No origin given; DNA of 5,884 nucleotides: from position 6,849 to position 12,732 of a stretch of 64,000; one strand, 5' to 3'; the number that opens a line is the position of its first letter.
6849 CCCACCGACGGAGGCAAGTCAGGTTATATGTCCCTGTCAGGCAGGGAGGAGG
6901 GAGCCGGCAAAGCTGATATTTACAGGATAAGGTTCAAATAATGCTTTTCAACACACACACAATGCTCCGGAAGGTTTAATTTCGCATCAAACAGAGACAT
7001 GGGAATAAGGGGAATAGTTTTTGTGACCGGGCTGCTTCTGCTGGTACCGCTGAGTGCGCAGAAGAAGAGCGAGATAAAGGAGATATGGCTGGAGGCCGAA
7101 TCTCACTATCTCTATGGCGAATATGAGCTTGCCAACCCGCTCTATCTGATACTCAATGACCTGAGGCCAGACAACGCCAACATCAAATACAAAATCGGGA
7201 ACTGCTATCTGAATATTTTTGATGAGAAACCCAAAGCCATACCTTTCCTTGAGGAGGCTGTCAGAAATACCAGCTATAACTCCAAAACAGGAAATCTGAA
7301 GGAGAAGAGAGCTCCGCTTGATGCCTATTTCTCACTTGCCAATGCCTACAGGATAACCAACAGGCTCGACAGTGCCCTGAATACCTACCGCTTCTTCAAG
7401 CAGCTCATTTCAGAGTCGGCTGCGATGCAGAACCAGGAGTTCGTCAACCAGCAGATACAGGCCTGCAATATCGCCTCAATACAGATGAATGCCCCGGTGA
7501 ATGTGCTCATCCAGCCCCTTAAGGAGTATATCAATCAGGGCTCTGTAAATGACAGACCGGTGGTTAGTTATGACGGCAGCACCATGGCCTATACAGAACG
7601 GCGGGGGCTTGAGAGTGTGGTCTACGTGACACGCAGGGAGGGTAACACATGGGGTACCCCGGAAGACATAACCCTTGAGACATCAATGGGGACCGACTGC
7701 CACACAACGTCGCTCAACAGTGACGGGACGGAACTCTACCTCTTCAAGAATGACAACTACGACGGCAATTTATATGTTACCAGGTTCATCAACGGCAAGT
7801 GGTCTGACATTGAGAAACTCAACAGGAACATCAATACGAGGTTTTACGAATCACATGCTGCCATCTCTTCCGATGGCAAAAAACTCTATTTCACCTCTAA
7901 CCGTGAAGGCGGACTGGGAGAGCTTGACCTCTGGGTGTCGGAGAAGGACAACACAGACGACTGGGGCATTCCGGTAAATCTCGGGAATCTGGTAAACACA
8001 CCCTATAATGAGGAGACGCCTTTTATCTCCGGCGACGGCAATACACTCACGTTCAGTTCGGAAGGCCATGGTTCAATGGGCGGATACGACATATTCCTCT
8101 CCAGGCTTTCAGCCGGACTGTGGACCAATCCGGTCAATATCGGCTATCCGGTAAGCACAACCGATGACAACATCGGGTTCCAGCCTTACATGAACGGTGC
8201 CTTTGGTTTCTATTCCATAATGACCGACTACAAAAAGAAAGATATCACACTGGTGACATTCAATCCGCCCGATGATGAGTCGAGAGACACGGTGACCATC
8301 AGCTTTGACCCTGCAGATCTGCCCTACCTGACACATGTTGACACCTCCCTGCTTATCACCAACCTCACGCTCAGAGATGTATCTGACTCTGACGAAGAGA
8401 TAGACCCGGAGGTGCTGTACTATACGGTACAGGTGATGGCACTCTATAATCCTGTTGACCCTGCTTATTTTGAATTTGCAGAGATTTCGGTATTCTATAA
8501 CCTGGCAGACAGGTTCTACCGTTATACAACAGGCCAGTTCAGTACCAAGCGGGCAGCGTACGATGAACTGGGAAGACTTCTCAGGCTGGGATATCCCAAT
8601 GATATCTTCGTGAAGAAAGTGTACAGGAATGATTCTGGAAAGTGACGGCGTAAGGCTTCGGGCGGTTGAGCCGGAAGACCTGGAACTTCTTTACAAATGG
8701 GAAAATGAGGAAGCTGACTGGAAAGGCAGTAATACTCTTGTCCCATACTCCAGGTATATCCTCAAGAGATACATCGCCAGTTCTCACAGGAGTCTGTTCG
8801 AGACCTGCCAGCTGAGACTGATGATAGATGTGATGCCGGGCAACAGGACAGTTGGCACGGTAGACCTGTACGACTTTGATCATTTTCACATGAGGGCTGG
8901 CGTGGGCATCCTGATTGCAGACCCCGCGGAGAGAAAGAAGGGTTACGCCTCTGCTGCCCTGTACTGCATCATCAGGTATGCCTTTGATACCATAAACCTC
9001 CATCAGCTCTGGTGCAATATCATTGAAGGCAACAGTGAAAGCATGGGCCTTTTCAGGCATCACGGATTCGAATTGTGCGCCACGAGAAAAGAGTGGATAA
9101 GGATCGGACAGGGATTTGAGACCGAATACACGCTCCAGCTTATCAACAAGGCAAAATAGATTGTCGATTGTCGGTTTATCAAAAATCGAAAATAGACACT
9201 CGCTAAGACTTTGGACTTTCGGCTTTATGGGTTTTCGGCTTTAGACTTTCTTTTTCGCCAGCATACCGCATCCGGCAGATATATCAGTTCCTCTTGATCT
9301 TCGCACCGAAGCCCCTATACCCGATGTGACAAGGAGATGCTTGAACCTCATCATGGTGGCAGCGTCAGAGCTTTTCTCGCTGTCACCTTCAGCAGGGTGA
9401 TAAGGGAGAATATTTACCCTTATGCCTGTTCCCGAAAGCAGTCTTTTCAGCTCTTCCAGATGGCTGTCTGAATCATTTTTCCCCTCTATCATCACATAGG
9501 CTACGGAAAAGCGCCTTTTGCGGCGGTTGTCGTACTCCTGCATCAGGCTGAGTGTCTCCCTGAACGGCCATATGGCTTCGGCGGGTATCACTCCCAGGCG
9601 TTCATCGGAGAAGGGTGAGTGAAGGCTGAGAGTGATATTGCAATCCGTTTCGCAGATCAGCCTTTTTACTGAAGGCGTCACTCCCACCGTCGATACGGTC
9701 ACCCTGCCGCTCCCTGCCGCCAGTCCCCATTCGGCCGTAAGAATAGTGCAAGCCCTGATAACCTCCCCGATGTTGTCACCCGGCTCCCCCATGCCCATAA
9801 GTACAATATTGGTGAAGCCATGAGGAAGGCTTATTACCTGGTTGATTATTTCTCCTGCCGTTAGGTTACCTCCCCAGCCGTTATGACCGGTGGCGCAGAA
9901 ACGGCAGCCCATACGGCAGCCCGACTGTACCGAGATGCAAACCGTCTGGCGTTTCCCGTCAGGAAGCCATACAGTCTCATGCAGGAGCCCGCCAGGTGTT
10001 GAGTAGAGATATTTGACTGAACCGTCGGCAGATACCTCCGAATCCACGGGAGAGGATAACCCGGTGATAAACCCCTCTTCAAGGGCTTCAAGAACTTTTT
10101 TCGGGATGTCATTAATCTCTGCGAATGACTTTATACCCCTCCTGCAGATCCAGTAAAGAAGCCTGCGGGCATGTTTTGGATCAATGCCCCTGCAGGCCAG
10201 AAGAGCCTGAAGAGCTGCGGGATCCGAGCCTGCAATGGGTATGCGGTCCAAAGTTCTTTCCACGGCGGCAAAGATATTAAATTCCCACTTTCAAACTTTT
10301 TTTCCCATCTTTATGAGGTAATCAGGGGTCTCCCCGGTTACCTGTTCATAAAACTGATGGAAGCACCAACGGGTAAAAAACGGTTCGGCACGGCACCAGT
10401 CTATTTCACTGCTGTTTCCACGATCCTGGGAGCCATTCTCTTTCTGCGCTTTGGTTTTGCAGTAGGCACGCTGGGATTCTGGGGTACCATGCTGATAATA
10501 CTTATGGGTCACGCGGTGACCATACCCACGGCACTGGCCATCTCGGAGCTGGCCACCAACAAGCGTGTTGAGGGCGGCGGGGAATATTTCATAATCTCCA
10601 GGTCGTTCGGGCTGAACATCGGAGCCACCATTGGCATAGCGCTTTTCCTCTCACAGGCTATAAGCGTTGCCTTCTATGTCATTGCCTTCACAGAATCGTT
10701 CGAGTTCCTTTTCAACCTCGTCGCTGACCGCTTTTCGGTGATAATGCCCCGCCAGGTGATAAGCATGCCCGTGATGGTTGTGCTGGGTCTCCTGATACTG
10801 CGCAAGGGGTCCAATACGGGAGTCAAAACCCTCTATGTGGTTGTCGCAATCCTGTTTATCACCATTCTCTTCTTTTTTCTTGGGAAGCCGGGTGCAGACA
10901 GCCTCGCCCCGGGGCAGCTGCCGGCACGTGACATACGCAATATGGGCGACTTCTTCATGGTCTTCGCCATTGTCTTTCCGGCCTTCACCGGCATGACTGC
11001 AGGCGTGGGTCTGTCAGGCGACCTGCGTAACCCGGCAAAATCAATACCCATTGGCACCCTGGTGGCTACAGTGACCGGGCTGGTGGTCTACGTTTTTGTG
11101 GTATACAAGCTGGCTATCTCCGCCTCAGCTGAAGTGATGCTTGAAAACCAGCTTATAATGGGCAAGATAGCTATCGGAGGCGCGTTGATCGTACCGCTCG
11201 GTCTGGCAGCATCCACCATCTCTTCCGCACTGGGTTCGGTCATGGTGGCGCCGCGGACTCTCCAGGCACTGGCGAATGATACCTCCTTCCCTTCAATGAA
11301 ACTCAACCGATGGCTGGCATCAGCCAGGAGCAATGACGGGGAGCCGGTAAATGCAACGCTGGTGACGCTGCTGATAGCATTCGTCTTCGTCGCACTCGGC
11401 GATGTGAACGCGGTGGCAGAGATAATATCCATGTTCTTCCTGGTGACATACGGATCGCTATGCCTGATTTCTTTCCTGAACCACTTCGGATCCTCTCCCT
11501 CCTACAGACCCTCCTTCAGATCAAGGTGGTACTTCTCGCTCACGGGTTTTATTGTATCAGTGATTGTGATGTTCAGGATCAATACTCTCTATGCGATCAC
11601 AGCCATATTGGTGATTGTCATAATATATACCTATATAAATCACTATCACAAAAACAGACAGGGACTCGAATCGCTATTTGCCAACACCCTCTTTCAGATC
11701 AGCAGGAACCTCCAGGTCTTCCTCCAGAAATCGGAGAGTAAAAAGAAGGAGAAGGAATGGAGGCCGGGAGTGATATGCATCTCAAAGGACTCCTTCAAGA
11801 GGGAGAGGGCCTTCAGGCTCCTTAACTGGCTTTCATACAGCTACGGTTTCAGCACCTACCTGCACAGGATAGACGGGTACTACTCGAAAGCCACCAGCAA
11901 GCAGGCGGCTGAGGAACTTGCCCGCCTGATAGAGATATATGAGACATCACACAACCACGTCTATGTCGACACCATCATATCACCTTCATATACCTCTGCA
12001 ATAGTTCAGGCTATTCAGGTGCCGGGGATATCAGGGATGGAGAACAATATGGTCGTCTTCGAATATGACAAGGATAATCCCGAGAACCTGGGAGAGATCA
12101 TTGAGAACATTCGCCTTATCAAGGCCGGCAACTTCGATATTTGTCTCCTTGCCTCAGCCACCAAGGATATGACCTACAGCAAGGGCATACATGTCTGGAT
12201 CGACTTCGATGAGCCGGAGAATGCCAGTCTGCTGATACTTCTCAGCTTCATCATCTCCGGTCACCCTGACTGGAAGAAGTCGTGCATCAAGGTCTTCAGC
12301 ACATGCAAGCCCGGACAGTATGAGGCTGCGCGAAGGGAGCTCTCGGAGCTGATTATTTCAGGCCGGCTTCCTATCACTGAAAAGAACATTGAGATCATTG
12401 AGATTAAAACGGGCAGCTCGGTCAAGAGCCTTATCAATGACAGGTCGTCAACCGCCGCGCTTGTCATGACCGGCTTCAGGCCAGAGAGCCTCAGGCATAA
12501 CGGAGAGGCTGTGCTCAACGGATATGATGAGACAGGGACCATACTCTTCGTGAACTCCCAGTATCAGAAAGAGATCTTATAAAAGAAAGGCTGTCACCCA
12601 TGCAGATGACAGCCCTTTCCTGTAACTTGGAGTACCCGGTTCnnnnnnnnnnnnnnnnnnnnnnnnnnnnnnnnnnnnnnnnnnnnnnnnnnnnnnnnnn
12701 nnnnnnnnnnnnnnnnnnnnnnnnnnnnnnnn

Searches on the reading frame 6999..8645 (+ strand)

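Call 80: search_protein_families(library=pfam, proteins=[window:6999-8645:+], max_evalue=0.00001)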
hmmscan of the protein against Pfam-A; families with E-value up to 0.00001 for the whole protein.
window:6999-8645:+ (548 aa): 1 family
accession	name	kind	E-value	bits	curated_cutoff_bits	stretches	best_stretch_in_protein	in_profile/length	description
PF07676.18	PD40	-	2.2e-22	78.9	20.9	2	276-313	3-38/38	WD40-like Beta Propeller Repeat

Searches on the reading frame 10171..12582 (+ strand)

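Call 80: search_protein_families(library=pfam, proteins=[window:10171-12582:+], max_evalue=0.00001)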
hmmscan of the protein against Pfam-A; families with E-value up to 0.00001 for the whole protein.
window:10171-12582:+ (803 aa): 2 families
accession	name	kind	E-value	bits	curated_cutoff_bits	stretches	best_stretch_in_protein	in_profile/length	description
PF00324.27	AA_permease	-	7.7e-43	147.3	24.6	1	79-510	4-447/470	Amino acid permease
PF13520.12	AA_permease_2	-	4.6e-17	62.5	27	1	78-468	7-399/427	Amino acid permease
